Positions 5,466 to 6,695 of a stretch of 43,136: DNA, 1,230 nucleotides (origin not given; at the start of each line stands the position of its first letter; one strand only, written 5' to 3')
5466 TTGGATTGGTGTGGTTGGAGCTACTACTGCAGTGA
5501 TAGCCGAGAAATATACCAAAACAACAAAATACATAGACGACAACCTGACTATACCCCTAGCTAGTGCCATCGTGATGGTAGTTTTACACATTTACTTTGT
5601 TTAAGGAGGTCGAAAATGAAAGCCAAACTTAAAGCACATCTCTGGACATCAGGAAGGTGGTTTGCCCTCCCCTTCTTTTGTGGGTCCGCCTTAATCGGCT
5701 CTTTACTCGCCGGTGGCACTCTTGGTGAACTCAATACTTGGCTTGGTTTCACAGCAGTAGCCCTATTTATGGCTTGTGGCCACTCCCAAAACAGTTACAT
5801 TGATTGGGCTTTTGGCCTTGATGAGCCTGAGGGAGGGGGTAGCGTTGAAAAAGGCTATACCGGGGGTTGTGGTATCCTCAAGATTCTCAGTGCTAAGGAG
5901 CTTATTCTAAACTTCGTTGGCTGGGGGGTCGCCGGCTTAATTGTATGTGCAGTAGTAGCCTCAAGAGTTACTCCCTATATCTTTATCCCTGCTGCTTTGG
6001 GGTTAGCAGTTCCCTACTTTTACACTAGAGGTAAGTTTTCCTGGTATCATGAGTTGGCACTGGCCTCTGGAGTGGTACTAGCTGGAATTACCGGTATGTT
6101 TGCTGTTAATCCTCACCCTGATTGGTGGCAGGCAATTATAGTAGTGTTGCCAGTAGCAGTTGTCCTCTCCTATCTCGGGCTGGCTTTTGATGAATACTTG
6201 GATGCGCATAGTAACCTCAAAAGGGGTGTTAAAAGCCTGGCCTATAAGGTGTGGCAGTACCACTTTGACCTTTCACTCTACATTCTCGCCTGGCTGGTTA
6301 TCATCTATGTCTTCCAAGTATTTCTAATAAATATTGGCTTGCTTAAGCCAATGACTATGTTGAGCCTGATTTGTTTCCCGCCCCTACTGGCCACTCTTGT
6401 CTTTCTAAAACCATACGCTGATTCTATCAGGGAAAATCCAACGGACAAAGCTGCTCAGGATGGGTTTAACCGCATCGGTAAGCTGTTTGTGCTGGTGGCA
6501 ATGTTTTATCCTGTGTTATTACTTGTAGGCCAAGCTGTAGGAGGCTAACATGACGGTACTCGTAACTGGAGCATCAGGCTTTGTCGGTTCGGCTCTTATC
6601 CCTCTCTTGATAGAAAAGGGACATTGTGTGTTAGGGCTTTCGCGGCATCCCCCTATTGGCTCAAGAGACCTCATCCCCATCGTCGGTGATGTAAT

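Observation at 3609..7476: Virus-borne polyprenyl-lipid cassette: polyprenol-kinase-like + UbiA prenyltransferase + SDR epimerase/dehydratase, co-transcribed with an Mrp-like ATPase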

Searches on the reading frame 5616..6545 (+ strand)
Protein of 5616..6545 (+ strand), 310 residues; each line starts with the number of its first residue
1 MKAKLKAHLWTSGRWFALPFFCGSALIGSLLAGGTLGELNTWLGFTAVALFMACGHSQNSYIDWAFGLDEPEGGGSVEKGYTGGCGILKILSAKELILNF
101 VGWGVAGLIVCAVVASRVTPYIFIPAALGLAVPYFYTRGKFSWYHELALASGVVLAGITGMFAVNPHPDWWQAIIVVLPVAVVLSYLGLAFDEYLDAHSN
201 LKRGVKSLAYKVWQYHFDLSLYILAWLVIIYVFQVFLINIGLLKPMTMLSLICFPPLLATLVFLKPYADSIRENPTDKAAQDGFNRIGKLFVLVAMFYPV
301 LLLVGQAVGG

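Call 3: search_protein_families(library=pfam, proteins=[window:5616-6545:+], max_evalue=1)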
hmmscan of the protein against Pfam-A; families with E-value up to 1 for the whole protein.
window:5616-6545:+ (310 aa): 2 families
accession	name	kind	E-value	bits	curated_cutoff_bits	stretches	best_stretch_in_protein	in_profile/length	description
PF14015.11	DUF4231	-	0.0069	17.2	24.7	1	148-216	20-89/103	Protein of unknown function (DUF4231)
PF06570.16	DUF1129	-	0.27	11.2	29.1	1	150-240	91-175/207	Protein of unknown function (DUF1129)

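Call 4: search_protein_families(library=ncbifam, proteins=[window:5616-6545:+], max_evalue=1)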
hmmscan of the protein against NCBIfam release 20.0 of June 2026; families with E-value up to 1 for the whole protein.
window:5616-6545:+ (310 aa): 1 family
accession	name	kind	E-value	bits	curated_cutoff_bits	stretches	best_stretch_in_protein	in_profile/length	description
NF006150.0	PRK08296.1-2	subfamily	0.19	9.9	650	1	177-228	154-203/633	hypothetical protein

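Call 5: search_protein_families(library=phrogs, proteins=[window:5616-6545:+], max_evalue=1)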
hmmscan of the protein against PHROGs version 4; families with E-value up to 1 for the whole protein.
window:5616-6545:+ (310 aa): 0 families

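Call 11: search_solved_structures(query=window:5616-6545:+, max_evalue=10, show_alignments=2)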
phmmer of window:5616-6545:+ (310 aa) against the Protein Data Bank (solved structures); distinct sequences matched with E-value up to 10: 3.
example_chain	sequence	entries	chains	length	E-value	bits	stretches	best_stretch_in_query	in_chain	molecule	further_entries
1vf5_A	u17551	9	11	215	0.16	14.5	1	132-238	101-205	CYTOCHROME B6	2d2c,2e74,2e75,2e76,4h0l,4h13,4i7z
2zt9_A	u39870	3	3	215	0.17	14.4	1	133-237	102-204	Cytochrome b6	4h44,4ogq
3pjv_D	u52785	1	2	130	0.75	12.3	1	113-180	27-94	Cyclic dimeric GMP binding protein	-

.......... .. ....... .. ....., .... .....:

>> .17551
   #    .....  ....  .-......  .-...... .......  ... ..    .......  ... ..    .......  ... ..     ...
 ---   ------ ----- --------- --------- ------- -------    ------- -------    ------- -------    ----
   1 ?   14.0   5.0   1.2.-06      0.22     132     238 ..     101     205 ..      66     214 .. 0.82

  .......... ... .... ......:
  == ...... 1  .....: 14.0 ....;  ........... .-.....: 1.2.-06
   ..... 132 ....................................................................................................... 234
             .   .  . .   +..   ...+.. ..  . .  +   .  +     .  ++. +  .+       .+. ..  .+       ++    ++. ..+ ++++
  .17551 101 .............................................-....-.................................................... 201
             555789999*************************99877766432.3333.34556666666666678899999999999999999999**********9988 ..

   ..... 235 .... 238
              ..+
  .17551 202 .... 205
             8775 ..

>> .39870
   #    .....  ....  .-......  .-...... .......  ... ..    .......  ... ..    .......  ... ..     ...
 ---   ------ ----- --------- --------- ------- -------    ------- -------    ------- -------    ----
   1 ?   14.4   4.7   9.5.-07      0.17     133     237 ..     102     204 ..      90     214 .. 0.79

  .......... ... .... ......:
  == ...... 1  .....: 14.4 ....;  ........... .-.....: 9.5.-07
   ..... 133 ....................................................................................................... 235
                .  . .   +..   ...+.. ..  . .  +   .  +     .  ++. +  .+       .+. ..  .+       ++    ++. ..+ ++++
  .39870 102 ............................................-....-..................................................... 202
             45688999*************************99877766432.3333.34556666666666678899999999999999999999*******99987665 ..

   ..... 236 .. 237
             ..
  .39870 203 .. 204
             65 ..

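Call 13: find_homologous_proteins(query=window:5616-6545:+, max_evalue=0.001)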
Query window:5616-6545:+ (310 aa): 165 proteins with E <= 0.001 among 8000 candidates; the best 120 are listed.
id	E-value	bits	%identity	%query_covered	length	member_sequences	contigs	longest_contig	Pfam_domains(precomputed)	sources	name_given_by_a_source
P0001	1.3e-185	634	90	100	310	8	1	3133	-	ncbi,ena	-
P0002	9.1e-178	609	87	100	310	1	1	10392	-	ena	-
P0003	4.6e-177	606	85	100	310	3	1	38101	-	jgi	-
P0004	9.5e-176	602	87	100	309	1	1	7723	-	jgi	-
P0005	8.8e-175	599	86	100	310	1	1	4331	-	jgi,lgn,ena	-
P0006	1.8e-174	598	84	100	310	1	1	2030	-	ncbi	-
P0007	3.1e-174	597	83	100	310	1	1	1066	-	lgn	-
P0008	2.1e-173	594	83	100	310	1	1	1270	PF01040.24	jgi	-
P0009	6.6e-173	593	83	100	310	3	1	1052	PF01040.24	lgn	-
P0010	3.2e-170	584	80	100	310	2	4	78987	-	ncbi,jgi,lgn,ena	-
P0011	7.5e-170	583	83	99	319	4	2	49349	PF01040.24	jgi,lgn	jgi:4-hydroxybenzoate polyprenyltransferase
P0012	4.6e-169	580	81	100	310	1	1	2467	-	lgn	-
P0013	2.5e-168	578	81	99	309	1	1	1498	-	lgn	-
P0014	3.1e-168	577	81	100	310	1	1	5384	PF01040.24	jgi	-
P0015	1.3e-167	575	81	100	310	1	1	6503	-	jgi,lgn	jgi:4-hydroxybenzoate polyprenyltransferase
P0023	2.1e-158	545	78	100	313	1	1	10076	PF01040.24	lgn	-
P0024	3.4e-157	541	76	100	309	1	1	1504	PF01040.24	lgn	-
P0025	8.1e-157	540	76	99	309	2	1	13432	PF01040.24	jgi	-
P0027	1.6e-153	529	75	100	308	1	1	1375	PF01040.24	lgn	-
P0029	9.4e-147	507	72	100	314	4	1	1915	PF01040.24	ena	-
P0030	3.6e-146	505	73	100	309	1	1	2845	PF01040.24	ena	-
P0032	1.2e-139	483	70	100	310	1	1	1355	PF01040.24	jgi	-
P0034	7.3e-139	481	72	99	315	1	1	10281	PF01040.24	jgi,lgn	jgi:4-hydroxybenzoate polyprenyltransferase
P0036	7.2e-137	474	69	100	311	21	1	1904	PF01040.24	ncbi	ncbi:hypothetical protein ES705_41604 [subsurface metagenome]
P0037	6.6e-136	471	69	100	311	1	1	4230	PF01040.24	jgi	-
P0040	1.7e-133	463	68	99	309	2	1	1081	PF01040.24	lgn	-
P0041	2.4e-132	459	67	99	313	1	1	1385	PF01040.24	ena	-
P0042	6.1e-132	458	67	99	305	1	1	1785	PF01040.24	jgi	-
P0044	2.0e-128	446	66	100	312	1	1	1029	PF01040.24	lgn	-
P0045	1.3e-125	437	64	98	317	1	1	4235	PF01040.24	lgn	-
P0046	1.0e-106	375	57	100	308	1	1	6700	PF01040.24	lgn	-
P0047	2.7e-106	374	57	99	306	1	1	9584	PF01040.24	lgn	-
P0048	1.9e-104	368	58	99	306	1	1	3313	PF01040.24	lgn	-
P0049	1.6e-102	361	56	99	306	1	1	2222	PF01040.24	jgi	-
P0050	2.3e-97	344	54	99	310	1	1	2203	PF01040.24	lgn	-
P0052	7.4e-86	307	49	99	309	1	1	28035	PF01040.24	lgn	-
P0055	1.5e-80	289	48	95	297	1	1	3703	PF01040.24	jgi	jgi:1,4-dihydroxy-2-naphthoate octaprenyltransferase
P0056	2.0e-80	289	49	100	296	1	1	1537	PF01040.24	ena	-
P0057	1.3e-76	276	48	100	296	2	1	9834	PF01040.24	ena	-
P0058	2.2e-76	275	47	100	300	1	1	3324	PF01040.24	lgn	-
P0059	9.8e-76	273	48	100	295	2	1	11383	PF01040.24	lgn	-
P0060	1.2e-75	273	46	100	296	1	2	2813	PF01040.24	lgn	-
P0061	2.5e-75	272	49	100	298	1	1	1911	PF01040.24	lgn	-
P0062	1.9e-74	269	49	100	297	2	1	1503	PF01040.24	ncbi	-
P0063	4.3e-74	268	45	99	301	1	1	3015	PF01040.24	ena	-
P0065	6.6e-74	267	46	100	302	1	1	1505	PF01040.24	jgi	-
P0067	3.3e-73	265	45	100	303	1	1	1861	PF01040.24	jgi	-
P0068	3.3e-73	265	46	100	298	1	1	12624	PF01040.24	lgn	-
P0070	4.7e-73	264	46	100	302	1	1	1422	PF01040.24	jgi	-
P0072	6.2e-73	264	45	100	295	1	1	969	PF01040.24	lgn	-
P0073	6.3e-73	264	48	100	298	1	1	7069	PF01040.24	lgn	-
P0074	6.7e-73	264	45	100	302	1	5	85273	PF01040.24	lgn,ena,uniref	uniref:Putative UbiA prenyltransferase family protein n=1 Tax=viral metagenome TaxID=1070528 RepID=A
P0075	7.0e-73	264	45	99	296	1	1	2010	PF01040.24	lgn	-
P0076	7.3e-73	264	45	100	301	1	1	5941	PF01040.24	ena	-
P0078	1.7e-72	263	46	100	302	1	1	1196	PF01040.24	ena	-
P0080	2.0e-72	262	45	100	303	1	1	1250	PF01040.24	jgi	-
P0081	2.4e-72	262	48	100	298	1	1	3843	PF01040.24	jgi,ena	-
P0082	4.5e-72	261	44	100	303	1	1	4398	PF01040.24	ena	-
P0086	5.8e-72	261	45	100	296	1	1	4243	PF01040.24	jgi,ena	-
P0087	6.7e-72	261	44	99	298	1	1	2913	PF01040.24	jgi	-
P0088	7.7e-72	260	48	100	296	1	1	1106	PF01040.24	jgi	-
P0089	1.2e-71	260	48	100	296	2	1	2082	PF01040.24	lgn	-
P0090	1.3e-71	260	45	100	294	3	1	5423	PF01040.24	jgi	-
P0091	1.7e-71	259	49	100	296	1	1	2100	PF01040.24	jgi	-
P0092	1.8e-71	259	48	100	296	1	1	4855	PF01040.24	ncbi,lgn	-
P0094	2.4e-71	259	49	100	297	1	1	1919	PF01040.24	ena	-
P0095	3.1e-71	258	44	99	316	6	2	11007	PF01040.24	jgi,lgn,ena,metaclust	metaclust:\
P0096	3.2e-71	258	45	100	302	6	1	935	PF01040.24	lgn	-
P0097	3.3e-71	258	45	99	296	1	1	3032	PF01040.24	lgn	-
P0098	4.8e-71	258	46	100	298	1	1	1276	PF01040.24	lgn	-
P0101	6.8e-71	257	45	99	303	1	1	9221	PF01040.24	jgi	-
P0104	1.0e-70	257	46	99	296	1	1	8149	PF01040.24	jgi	-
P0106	1.5e-70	256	45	99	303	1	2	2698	PF01040.24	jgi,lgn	-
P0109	1.8e-70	256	45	99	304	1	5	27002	PF01040.24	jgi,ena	-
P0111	2.0e-70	256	47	100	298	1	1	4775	PF01040.24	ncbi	-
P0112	2.0e-70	256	45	99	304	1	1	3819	PF01040.24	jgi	-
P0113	2.0e-70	256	45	99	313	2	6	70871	PF01040.24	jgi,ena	-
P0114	2.1e-70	256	44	100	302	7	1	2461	PF01040.24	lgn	-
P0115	4.0e-70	255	44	100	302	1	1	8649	PF01040.24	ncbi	ncbi:hypothetical protein ES705_14829 [subsurface metagenome]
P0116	4.1e-70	255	42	100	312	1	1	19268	PF01040.24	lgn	-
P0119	9.9e-70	254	48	100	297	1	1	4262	PF01040.24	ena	-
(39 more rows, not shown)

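Call 16: find_encoding_contigs(protein=P0010, flank=10000, max_places=3)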
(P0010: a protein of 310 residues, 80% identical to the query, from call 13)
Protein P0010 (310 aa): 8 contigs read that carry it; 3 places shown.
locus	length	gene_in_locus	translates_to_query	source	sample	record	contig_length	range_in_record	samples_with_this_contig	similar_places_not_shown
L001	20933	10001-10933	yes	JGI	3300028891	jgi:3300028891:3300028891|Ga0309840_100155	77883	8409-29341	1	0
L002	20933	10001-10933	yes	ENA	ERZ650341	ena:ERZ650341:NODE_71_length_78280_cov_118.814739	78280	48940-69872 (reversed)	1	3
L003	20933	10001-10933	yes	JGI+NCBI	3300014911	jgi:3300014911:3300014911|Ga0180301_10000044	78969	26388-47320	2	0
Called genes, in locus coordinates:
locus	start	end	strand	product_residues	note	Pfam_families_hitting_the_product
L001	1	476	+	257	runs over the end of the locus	PF12705:PDDEXK_1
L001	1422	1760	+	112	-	-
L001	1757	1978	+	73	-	-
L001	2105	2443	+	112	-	-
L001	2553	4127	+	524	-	PF00580:UvrD-helicase, PF13245:AAA_19, PF01443:Viral_helicase1 (faint), PF13361:UvrD_C, PF13538:UvrD_C_2 (weak)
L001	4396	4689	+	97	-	-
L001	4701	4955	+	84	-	-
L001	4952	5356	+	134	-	PF05866:RusA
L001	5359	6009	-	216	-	-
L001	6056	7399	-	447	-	-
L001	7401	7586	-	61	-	-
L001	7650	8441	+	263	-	PF01656:CbiA, PF10609:ParA, PF13614:AAA_31 (faint)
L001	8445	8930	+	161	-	-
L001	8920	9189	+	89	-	-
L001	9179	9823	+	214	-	-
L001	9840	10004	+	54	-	-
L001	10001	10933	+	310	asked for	-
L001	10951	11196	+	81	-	PF00550:PP-binding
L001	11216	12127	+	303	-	PF01073:3Beta_HSD, PF01370:Epimerase, PF04321:RmlD_sub_bind, PF13460:NAD_binding_10 (weak), PF16363:GDP_Man_Dehyd (weak), PF02719:Polysacc_synt_2 (weak), PF07993:NAD_binding_4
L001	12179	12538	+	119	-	-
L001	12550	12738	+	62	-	-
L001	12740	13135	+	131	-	-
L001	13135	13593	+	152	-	-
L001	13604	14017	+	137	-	-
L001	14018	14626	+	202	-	-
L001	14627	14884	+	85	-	-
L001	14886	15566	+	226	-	-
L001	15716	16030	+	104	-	-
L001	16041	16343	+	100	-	-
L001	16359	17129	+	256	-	-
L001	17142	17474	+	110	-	-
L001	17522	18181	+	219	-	-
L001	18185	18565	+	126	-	-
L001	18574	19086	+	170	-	-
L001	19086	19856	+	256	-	-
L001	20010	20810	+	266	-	-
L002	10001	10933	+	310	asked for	-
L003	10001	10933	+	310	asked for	-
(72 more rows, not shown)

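Call 17: find_encoding_contigs(protein=P0074, flank=10000, max_places=3)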
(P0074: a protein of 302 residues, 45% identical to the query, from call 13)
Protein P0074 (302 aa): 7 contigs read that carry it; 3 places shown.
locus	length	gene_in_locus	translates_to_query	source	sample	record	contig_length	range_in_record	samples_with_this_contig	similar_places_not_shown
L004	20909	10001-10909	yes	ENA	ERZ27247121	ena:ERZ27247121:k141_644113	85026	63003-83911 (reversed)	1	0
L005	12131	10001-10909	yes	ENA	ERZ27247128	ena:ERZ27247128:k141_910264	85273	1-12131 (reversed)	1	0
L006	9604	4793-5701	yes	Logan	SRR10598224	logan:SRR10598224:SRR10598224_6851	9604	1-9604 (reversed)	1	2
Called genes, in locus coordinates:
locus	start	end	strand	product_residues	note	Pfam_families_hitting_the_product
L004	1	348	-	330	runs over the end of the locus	-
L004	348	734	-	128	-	-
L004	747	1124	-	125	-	-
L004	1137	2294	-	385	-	-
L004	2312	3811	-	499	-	-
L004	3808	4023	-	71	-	-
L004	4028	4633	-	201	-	-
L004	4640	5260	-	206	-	-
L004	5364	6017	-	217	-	-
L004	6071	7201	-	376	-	-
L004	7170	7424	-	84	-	-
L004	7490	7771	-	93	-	-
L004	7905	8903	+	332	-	PF10609:ParA, PF13614:AAA_31, PF01656:CbiA, PF10609:ParA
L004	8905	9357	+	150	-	-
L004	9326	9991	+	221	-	-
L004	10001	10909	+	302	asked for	PF01040:UbiA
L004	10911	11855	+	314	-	PF01073:3Beta_HSD, PF01370:Epimerase, PF04321:RmlD_sub_bind, PF13460:NAD_binding_10 (weak), PF16363:GDP_Man_Dehyd, PF07993:NAD_binding_4, PF02719:Polysacc_synt_2 (weak)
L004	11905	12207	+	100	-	-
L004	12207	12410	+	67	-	-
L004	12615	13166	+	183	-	-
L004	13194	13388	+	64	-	-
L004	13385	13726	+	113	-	-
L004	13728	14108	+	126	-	-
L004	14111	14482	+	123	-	-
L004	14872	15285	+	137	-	-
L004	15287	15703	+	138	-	-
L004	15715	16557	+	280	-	PF18998:Flg_new_2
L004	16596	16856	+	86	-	-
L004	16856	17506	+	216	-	-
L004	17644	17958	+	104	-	-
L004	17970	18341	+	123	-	-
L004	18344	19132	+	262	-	-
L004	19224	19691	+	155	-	-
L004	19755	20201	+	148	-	-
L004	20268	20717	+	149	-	-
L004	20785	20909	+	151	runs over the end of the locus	-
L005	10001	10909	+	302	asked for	PF01040:UbiA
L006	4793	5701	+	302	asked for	PF01040:UbiA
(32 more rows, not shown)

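Call 20: search_solved_structures(query=A1, max_evalue=10, show_alignments=2)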
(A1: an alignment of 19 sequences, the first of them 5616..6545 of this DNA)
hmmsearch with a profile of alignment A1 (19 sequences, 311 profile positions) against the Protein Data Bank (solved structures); distinct sequences matched with E-value up to 10: 0.

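Call 22: search_protein_families(library=pfam, alignment_id=A1, max_evalue=0.1)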
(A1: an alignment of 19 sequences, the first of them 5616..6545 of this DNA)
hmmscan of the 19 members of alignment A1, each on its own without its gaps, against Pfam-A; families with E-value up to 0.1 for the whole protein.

A. member 1, window:5616-6545:+ (310 aa): 1 family
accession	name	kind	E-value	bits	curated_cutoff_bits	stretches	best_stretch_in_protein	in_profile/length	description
PF14015.11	DUF4231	-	0.0069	17.2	24.7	1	148-216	20-89/103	Protein of unknown function (DUF4231)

B. families by the number of members that match (of 19 scanned): 2 families
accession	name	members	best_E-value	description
PF01040.23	UbiA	16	1.9e-17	UbiA prenyltransferase family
PF14015.11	DUF4231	1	0.0069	Protein of unknown function (DUF4231)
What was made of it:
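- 5616..6548 (+): 310-aa UbiA-superfamily prenyltransferase, MenA-like. Asp-rich motifs are N59-x3-D63-x5-D69 and D192-E-x2-D196. 16 of 19 family members hit PF01040, best 1.9e-17 (call 22).
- On UbiA prenyltransferase superfamily (PF01040): 16 of 19 close relatives do hit, best 1.9e-17 (call 22).
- Checked: UbiA is supported only at family level, since the window's own copy has no Pfam hit (calls 3, 22).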

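Call 26: search_protein_families(library=ncbifam, alignment_id=A1, max_evalue=0.1)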
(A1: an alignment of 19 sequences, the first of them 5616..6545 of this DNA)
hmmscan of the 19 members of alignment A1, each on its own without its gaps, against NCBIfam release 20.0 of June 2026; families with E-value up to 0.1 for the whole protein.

A. member 1, window:5616-6545:+ (310 aa): 0 families

B. families by the number of members that match (of 19 scanned): 14 families
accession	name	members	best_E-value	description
NF004749.0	PRK06080.1-1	11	2e-13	1,4-dihydroxy-2-naphthoate polyprenyltransferase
NF009926.0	PRK13387.1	10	3.7e-09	1,4-dihydroxy-2-naphthoate polyprenyltransferase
NF009523.0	PRK12884.1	7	2.2e-07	prenyltransferase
TIGR01475.1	ubiA_other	5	1.5e-06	UbiA-like polyprenyltransferase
NF004753.0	PRK06080.1-5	4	1.1e-08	1,4-dihydroxy-2-naphthoate polyprenyltransferase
NF004752.0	PRK06080.1-4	3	7.4e-05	1,4-dihydroxy-2-naphthoate polyprenyltransferase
NF005742.0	PRK07566.1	3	0.0013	chlorophyll synthase ChlG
NF004751.0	PRK06080.1-3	2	5.6e-05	1,4-dihydroxy-2-naphthoate polyprenyltransferase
NF009521.0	PRK12882.1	2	0.00075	geranylgeranylglycerol-phosphate geranylgeranyltransferase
NF045897.1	SCO3242_trans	2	0.018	SCO3242 family prenyltransferase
TIGR01476.1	chlor_syn_BchG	1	1.7e-05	(bacterio)chlorophyll synthase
NF009522.0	PRK12883.1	1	0.0007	geranylgeranylglycerol-phosphate geranylgeranyltransferase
NF009058.0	PRK12392.1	1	0.0018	bacteriochlorophyll c synthase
NF005512.0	PRK07121.1-5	1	0.069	FAD-binding protein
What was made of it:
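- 5616..6548 (+): The best NCBIfam matches are MenA models, far below cut-off (call 26).
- On Decaprenyl-phosphate phosphoribosyltransferase (Rv3806c type): The model is absent from the 14 NCBIfam families hit by the 19 relatives (call 26).
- On DGGGP synthase (archaeal ether-lipid UbiA): Only 2+1 of 19 relatives hit, at E about 7e-4 (call 26).
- None of the 19 UbiA relatives hits a DPPR-synthase model; MenA models are best (call 26). 2-3 of 19 UbiA relatives weakly hit DGGGP-synthase models at E 7e-4 (call 26).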

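Call 48: find_encoding_contigs(protein=window:5616-6545:+, flank=10000, max_places=4)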
Protein window:5616-6545:+ (310 aa): 3 contigs read that carry it; 3 places shown.
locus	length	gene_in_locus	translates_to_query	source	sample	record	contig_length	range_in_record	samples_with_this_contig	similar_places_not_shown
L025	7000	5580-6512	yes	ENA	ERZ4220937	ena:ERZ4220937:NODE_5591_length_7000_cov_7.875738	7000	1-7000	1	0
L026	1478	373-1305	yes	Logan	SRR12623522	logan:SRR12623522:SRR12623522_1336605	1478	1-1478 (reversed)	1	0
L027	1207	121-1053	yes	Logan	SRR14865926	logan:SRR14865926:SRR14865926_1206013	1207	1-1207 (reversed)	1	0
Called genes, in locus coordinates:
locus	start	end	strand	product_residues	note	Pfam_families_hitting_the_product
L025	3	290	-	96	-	?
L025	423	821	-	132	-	-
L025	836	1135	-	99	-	-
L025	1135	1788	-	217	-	-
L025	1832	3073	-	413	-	-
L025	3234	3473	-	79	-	-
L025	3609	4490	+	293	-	PF01656:CbiA, PF10609:ParA, PF13614:AAA_31, PF10609:ParA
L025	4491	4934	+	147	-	-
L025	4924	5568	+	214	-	-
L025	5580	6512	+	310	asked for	-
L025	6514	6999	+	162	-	?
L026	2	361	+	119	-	?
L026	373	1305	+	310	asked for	-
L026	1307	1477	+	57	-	?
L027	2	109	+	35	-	?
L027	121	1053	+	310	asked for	-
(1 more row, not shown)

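Call 63: search_protein_families(library=pfam, proteins=[L001:8445-8927:+, L001:8914-9186:+, L001:10951-11193:+], max_evalue=0.01)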
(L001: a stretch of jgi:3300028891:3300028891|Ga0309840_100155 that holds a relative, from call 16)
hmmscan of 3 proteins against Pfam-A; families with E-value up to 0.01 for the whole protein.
L001:8445-8927:+ (161 aa): 0 families

L001:8914-9186:+ (91 aa): 0 families

L001:10951-11193:+ (81 aa): 4 families
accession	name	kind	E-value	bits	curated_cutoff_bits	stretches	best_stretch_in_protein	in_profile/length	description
PF00550.31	PP-binding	-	1.2e-17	64.4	20.8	1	5-72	1-67/67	Phosphopantetheine attachment site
PF14573.12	PP-binding_2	-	0.00075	20.1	32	1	33-74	45-86/96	Acyl-carrier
PF16320.10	Ribosomal_L12_N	-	0.0015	18.6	25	0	37-53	15-31/48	Ribosomal protein L7/L12 dimerisation domain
PF23297.2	ACP_SdgA_C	-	0.0026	18.3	27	1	10-72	18-79/95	Highly reducing polyketide synthase sdgA, C-terminal ACP domain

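Call 78: search_dna_similar(query=window:5616-6545:+, collection=phages, mode=protein, max_evalue=0.001, max_rows=10)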
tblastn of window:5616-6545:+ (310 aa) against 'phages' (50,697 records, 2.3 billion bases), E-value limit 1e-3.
No match.

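Call 80: search_dna_similar(query=L004:2312-3808:-, collection=phages, mode=protein, max_evalue=0.001, max_rows=8)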
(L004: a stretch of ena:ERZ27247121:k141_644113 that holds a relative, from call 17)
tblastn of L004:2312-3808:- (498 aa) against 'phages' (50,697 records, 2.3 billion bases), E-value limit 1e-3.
Records with a match: 71; places in all: 71; records where one place covers at least 80% of the query: 0.
Best place of each record, by identity: <60% 71.
By first word of the organism name: Vibrio 18; Escherichia 9; Pectobacterium 8; Erwinia 6; Edwardsiella 5; Pseudomonas 4; Cronobacter 4; Klebsiella 4; Serratia 2; Raoultella 2; and 7 more.
By host as written in the record: - 12; Cronobacter sakazakii 4; Escherichia coli str. K-12 substr. MG1655 4; Pseudomonas sp. 3; Vibrio lentus 3; Serratia marcescens LVF3 2; Erwinia amylovora TS3128 2; Erwinia pyrifoliae 2; and 30 more.
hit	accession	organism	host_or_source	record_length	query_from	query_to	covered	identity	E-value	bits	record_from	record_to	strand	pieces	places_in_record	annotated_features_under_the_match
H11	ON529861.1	Luteibacter phage vB_LflM-Pluto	Luteibacter sp. EIF3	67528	38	227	38%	29.5%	2e-8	63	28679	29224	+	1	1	histidine kinase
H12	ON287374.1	Serratia phage vB_SmaM-Kashira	Serratia marcescens LVF3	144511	28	236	42%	26.7%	1e-8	64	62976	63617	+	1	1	hypothetical protein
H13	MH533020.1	Acinetobacter phage ABPH49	Acinetobacter baumannii AB49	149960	40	236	40%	28.2%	1e-8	64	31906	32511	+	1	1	histidine kinase-like ATPase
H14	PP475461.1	Xanthomonas phage phiXF1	Xanthomonas campestris pv. campestris ...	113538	36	227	39%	24.2%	3e-6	56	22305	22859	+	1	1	hypothetical protein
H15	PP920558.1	Pseudomonas phage Lucjan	Pseudomonas aeruginosa PAO-1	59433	33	164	27%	33.3%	2e-4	50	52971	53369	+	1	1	hypothetical protein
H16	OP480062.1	Erwinia phage pEa_SNUABM_55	Erwinia amylovora TS3128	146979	28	154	26%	34.1%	2e-10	70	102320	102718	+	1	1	hypothetical protein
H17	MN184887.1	Erwinia phage pEp_SNUABM_01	Erwinia pyrifoliae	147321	28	154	26%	34.1%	2e-10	70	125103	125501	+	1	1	hypothetical protein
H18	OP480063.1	Erwinia phage pEa_SNUABM_56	Erwinia amylovora TS3128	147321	28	154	26%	34.1%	2e-10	70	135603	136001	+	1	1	hypothetical protein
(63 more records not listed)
